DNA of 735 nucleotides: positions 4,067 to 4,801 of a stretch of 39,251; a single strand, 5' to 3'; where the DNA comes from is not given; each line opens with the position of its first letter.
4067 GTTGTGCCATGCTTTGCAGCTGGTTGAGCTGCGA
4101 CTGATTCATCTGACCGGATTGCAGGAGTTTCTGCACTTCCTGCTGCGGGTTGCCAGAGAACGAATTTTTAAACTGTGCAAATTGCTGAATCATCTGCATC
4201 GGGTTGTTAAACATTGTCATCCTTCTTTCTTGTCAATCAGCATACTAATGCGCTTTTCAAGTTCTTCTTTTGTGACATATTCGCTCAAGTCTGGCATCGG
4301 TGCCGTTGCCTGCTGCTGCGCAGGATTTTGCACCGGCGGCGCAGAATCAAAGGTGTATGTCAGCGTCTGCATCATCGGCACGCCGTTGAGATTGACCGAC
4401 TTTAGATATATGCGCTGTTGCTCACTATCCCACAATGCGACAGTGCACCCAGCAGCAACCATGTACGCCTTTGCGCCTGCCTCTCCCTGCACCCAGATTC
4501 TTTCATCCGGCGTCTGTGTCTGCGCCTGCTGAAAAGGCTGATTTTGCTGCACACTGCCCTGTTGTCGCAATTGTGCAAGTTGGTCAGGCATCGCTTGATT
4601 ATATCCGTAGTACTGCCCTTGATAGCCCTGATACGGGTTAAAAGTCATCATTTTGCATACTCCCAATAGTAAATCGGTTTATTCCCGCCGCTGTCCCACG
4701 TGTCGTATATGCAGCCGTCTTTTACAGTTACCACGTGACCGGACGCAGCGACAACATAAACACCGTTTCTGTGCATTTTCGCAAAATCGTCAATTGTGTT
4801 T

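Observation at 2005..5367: Post-lysis cassette: papain-fold Cys-His-Asp enzyme plus three Gln/Asn-rich proteins, a C1q/BclA-like protein and a sigma region-4-like regulator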

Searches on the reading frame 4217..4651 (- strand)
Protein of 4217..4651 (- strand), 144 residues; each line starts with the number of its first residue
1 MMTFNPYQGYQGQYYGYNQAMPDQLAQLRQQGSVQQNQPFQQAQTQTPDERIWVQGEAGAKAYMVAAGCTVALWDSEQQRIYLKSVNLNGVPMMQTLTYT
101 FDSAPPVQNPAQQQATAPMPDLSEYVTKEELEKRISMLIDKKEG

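Call 3: search_protein_families(library=pfam, proteins=[window:4217-4651:-], max_evalue=0.1)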
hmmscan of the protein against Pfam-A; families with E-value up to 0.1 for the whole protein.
window:4217-4651:- (144 aa): 0 families

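Call 4: search_protein_families(library=phrogs, proteins=[window:4217-4651:-], max_evalue=0.01)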
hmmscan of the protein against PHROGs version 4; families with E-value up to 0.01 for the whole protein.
window:4217-4651:- (144 aa): 1 family
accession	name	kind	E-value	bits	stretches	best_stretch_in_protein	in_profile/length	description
phrog_21718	-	unknown function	4.6e-21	76.4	1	4-133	8-132/159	-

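Call 12: search_protein_families(library=ncbifam, proteins=[window:4217-4651:-], max_evalue=0.1)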
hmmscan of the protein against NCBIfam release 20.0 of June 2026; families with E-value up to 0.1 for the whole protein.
window:4217-4651:- (144 aa): 0 families

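Call 20: search_protein_families(library=padloc, proteins=[window:4217-4651:-], max_evalue=0.1)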
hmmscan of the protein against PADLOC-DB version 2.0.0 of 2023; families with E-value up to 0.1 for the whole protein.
window:4217-4651:- (144 aa): 0 families

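Call 56: search_dna_similar(query=window:4217-4651:-, collection=phages, mode=protein, max_rows=40, max_evalue=0.001)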
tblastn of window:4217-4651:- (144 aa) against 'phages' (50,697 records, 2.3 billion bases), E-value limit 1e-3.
Records with a match: 10; places in all: 10; records where one place covers at least 80% of the query: 0.
Best place of each record, by identity: <60% 10.
By first word of the organism name: Bacteriophage 7; Dulem 2; Butyrivibrio 1.
By host as written in the record: - 7; Butyrivibrio fibrisolvens DSM 3071 1; Varecia variegata 1; Propithecus coquereli 1.
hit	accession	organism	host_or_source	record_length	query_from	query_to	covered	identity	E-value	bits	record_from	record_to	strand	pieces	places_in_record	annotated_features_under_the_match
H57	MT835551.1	Bacteriophage sp.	human fecal samples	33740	21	132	78%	47.3%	8e-16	78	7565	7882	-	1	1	record has no annotation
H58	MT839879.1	Bacteriophage sp.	human fecal samples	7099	18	132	80%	42.4%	5e-11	65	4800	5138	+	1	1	record has no annotation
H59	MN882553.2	Butyrivibrio virus Ceridwen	Butyrivibrio fibrisolvens DSM 3071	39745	52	132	56%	54.3%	4e-15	76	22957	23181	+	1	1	hypothetical protein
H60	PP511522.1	Dulem virus 35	Varecia variegata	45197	23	100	54%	50.0%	8e-11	64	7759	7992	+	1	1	hypothetical protein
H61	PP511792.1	Dulem virus 33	Propithecus coquereli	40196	53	139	60%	41.1%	3e-8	56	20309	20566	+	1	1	hypothetical protein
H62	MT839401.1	Bacteriophage sp.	human fecal samples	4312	20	99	56%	39.5%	6e-8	56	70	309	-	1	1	record has no annotation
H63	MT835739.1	Bacteriophage sp.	human fecal samples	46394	20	99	56%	38.3%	4e-7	54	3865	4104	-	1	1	record has no annotation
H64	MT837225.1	Bacteriophage sp.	human fecal samples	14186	47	99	37%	45.3%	1e-8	57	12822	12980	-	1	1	record has no annotation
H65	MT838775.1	Bacteriophage sp.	human fecal samples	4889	52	99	33%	46.9%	4e-7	53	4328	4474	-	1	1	record has no annotation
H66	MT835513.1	Bacteriophage sp.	human fecal samples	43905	53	95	30%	41.9%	2e-4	45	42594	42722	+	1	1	record has no annotation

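Call 61: search_solved_structures(query=A4, max_evalue=10, show_alignments=2)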
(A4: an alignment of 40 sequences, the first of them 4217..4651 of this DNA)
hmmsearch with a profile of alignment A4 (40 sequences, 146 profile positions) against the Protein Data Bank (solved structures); distinct sequences matched with E-value up to 10: 20.
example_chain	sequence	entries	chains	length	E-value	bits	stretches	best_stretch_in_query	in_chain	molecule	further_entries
6h15_A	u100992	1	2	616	0.39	13.9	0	39-91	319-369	Low-density lipoprotein receptor-related protein 6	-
5gje_B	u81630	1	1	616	0.39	13.9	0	39-91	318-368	Low-density lipoprotein receptor-related protein 6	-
6h16_A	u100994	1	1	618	0.4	13.9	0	39-91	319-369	Low-density lipoprotein receptor-related protein 6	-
5fww_A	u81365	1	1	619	0.4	13.8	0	39-91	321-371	LOW-DENSITY LIPOPROTEIN RECEPTOR-RELATED PROTEIN 6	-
3s8v_A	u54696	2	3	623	0.41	13.8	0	39-91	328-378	Low-density lipoprotein receptor-related protein 6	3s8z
4a0p_A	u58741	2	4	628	0.42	13.8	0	39-91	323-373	LOW-DENSITY LIPOPROTEIN RECEPTOR-RELATED PROTEIN 6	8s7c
3s2k_A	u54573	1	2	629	0.42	13.8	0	39-91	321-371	Low-density lipoprotein receptor-related protein 6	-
8dvl_A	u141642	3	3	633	0.43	13.7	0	39-91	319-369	Low-density lipoprotein receptor-related protein 6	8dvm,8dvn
8vhs_A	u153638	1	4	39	0.55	13.4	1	108-135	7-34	Cu-4SCC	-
9bqr_A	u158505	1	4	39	0.67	13.1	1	108-136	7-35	K6E/E8K Double Mutant of Cu-4SCC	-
21kr_B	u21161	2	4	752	0.75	13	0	39-91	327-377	Low-density lipoprotein receptor-related protein 6,Serine/threonine-protein kinase mTOR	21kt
21ks_B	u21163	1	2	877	1.2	12.3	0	39-91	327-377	Low-density lipoprotein receptor-related protein 6,Serine/threonine-protein kinase mTOR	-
5u5b_A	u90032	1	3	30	1.2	12.3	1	113-136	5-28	Designed trimeric coiled coil peptide with two terpyridine side chains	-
8bcs_A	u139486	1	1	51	1.3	12.2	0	115-135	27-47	CC-HP1.0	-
9had_C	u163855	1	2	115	1.3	12.1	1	95-141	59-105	DerF21_binder10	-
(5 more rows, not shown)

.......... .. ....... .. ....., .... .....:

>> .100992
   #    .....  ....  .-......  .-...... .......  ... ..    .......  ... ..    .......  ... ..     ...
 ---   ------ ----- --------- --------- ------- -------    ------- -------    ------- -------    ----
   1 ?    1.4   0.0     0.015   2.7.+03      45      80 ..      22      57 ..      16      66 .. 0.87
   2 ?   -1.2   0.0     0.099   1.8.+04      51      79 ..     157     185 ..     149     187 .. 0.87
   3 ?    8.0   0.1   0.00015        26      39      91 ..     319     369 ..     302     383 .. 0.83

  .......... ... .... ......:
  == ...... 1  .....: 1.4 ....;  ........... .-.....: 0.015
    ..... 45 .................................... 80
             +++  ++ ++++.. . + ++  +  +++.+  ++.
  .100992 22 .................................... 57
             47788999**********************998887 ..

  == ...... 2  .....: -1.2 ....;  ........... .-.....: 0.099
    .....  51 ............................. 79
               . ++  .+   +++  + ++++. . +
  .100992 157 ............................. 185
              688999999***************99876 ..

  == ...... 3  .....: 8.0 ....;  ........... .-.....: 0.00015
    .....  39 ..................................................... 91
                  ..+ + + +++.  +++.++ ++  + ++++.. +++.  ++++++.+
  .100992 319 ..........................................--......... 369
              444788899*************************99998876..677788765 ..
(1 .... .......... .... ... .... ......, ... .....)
